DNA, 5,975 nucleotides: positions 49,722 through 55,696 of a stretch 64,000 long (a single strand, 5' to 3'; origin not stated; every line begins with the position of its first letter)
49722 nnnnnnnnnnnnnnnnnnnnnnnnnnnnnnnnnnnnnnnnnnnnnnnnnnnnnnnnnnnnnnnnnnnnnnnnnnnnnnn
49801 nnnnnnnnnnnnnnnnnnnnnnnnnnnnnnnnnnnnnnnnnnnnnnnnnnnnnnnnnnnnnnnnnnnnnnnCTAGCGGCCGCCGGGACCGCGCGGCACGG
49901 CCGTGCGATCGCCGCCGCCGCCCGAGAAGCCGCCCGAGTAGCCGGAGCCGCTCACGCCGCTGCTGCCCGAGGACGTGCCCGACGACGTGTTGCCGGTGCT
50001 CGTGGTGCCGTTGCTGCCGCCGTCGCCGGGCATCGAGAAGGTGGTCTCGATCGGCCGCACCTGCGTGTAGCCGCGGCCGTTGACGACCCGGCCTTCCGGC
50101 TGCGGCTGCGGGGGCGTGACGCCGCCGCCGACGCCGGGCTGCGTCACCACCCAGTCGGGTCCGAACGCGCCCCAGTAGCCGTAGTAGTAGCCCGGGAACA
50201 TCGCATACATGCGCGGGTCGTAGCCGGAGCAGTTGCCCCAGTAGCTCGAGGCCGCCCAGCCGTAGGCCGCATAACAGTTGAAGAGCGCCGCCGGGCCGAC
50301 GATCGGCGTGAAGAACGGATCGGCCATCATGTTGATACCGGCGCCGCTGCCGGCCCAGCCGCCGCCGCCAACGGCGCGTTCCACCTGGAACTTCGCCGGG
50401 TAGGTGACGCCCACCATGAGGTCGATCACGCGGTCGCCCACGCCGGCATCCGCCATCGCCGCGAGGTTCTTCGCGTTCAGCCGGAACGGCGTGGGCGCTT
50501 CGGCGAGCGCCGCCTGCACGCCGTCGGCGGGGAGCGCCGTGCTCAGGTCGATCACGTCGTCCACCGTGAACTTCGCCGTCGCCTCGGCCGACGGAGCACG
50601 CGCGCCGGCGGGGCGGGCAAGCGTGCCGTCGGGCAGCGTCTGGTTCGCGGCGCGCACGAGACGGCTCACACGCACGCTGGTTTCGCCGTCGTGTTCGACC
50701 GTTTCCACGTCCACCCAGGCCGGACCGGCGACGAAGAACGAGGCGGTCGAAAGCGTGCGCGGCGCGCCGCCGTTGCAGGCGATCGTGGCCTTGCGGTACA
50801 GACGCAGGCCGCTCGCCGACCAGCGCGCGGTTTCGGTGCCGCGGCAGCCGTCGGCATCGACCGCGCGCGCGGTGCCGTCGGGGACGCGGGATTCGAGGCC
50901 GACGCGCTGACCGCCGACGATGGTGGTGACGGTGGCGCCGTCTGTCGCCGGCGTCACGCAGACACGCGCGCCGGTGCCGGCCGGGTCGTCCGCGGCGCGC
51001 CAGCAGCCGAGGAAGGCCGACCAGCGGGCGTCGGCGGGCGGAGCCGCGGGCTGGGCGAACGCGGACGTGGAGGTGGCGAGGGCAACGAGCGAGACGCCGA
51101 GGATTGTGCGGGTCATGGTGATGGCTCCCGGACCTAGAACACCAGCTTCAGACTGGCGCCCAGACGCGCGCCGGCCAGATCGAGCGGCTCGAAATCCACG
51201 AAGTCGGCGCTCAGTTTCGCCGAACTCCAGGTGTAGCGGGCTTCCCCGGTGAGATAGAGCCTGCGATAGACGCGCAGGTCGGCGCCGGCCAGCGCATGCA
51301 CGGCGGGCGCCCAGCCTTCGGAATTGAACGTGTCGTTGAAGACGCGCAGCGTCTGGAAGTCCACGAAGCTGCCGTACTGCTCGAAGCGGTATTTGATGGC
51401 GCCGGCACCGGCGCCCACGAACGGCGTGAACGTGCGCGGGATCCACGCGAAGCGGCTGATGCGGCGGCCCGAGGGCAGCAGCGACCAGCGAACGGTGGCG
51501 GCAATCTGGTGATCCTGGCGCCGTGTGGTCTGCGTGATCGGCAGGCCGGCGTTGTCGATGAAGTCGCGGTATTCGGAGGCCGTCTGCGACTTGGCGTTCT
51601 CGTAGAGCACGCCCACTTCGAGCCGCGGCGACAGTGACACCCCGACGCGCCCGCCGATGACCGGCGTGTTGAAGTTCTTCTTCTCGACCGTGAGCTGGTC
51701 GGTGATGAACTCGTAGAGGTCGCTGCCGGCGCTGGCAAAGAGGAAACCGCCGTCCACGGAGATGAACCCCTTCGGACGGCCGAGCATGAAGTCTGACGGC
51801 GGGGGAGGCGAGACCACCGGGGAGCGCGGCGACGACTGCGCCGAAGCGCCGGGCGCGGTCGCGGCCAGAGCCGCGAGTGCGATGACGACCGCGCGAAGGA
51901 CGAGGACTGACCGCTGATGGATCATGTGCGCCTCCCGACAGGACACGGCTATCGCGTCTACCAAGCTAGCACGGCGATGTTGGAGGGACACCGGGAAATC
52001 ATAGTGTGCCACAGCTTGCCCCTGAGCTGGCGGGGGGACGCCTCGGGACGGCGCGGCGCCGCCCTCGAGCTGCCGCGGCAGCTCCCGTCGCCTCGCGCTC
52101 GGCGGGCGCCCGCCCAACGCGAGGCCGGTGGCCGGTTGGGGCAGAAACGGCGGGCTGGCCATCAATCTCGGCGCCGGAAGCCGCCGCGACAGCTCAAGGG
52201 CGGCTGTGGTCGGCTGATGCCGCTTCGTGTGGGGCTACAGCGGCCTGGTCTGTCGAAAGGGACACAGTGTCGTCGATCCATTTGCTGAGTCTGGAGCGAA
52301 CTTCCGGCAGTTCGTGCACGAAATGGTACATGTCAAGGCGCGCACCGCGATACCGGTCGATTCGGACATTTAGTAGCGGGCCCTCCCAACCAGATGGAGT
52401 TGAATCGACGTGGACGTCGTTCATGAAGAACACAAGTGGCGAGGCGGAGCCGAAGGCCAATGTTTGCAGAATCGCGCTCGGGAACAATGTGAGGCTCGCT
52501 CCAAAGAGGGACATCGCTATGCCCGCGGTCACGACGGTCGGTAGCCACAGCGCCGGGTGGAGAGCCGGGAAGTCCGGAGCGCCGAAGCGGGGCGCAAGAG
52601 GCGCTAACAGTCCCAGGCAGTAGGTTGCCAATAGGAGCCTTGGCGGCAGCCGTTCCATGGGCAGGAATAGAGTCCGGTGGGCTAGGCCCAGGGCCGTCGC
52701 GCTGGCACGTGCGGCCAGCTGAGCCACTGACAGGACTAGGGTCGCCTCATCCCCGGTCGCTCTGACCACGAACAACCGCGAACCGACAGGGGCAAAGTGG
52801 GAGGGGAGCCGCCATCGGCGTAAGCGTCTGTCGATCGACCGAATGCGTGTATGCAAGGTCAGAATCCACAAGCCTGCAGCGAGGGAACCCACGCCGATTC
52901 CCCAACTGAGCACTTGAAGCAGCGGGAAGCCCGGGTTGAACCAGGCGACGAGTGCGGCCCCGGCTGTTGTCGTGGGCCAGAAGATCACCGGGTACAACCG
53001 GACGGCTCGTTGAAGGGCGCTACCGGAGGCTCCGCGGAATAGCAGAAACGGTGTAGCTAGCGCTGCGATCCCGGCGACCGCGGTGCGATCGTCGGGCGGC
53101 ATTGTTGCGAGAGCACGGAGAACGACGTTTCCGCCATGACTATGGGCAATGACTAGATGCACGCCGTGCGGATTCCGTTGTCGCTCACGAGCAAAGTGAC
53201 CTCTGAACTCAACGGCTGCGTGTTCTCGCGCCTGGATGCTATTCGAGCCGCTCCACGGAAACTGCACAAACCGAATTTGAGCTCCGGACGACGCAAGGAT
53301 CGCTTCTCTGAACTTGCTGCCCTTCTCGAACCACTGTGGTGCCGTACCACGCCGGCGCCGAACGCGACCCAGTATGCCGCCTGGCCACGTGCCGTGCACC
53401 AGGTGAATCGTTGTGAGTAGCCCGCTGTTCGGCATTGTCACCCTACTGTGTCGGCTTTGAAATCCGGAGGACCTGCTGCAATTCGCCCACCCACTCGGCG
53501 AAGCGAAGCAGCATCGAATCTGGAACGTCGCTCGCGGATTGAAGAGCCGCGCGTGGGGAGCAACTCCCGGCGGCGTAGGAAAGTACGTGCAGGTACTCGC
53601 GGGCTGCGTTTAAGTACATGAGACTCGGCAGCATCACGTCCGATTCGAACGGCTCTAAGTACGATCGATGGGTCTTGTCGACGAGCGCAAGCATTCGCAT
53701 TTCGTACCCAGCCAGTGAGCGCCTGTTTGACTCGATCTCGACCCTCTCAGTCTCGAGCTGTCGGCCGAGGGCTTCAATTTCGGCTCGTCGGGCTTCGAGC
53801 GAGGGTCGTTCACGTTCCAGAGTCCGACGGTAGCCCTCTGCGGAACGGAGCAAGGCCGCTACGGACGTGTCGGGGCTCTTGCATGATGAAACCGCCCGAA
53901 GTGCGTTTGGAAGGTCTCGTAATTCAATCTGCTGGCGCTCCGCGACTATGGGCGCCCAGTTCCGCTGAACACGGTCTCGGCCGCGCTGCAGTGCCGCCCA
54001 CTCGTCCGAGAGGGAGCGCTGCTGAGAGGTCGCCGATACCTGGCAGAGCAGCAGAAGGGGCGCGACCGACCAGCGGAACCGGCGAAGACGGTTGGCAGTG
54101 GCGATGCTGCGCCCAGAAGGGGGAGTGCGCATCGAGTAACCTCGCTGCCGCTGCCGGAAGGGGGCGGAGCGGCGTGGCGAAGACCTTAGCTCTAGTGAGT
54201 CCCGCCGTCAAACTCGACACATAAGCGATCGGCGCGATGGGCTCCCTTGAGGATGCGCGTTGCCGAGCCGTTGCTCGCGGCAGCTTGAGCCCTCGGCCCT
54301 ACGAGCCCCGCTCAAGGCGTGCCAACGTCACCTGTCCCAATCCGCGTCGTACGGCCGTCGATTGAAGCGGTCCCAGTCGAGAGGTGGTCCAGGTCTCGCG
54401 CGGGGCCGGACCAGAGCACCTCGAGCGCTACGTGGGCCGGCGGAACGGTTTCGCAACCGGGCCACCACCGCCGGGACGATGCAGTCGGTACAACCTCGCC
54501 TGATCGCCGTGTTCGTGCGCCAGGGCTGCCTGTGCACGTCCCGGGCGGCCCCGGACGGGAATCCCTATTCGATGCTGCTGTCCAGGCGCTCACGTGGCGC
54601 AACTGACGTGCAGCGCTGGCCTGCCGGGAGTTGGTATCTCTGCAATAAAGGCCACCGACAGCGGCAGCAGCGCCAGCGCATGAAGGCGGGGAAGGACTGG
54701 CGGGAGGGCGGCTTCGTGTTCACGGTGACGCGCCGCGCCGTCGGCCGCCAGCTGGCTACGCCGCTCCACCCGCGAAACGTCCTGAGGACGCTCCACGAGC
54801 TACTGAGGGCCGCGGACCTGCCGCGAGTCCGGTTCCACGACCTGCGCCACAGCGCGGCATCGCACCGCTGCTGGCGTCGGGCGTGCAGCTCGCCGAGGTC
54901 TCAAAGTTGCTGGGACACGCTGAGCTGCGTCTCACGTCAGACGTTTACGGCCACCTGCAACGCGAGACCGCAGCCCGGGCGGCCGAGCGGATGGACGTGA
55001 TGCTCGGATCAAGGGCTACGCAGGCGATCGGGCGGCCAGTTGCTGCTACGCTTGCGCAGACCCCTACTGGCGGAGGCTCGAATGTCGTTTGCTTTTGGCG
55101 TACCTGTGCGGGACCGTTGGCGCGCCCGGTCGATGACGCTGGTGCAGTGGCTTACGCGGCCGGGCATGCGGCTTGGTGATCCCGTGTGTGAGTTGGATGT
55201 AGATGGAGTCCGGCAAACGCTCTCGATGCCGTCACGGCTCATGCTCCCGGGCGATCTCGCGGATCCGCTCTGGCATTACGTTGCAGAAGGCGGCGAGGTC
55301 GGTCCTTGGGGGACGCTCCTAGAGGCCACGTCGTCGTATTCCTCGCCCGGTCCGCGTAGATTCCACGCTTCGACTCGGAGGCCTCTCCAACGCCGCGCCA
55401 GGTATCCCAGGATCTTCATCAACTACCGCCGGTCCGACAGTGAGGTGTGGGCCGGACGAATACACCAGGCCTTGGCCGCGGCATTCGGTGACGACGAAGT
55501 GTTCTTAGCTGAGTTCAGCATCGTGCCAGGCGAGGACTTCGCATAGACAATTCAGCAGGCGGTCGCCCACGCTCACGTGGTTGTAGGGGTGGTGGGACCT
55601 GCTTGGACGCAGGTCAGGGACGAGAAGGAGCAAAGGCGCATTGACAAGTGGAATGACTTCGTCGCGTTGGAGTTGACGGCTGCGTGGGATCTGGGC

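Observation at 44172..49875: motAB followed by a sigma-28-driven sensor kinase / diguanylate cyclase / HD-GYP phosphodiesterase module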

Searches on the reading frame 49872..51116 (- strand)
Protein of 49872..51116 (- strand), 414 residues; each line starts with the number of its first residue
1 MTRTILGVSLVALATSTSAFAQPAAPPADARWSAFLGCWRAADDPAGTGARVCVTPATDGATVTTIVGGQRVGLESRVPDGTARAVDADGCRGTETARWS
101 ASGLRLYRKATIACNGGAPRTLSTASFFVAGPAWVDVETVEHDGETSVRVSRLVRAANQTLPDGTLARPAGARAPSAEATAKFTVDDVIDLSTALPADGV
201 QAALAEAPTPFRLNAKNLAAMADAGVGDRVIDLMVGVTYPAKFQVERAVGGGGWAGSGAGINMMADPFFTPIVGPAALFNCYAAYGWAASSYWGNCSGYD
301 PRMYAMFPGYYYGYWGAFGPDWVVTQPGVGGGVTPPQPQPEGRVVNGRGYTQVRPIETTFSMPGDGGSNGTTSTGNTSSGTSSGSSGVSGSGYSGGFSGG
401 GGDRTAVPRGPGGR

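Call 19: search_protein_families(library=pfam, proteins=[window:49872-51116:-], max_evalue=0.01)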
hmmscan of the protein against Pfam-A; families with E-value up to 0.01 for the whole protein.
window:49872-51116:- (414 aa): 0 families

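Call 80: search_protein_families(library=pfam, proteins=[window:49872-51116:-], max_evalue=0.01)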
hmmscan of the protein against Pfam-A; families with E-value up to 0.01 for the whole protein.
window:49872-51116:- (414 aa): 0 families

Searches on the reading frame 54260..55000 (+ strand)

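Call 80: search_protein_families(library=pfam, proteins=[window:54260-55000:+], max_evalue=0.01)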
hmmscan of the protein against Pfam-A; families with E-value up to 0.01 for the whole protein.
window:54260-55000:+ (246 aa): 1 family
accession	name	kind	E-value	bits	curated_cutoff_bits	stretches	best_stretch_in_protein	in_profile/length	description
PF00589.27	Phage_integrase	-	0.0015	18.8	27.1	1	152-202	95-139/172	Phage integrase family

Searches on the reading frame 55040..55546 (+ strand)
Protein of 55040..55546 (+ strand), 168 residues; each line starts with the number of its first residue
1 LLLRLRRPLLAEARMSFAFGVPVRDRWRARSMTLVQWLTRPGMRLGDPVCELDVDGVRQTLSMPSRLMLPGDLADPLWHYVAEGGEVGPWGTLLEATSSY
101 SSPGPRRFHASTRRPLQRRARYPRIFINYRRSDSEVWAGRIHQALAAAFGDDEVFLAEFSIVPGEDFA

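Call 80: search_protein_families(library=pfam, proteins=[window:55040-55546:+], max_evalue=0.01)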
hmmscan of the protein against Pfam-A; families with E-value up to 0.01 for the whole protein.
window:55040-55546:+ (168 aa): 1 family
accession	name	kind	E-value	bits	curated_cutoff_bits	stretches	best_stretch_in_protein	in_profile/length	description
PF13676.11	TIR_2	-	0.0042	18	28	1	125-167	1-40/122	TIR domain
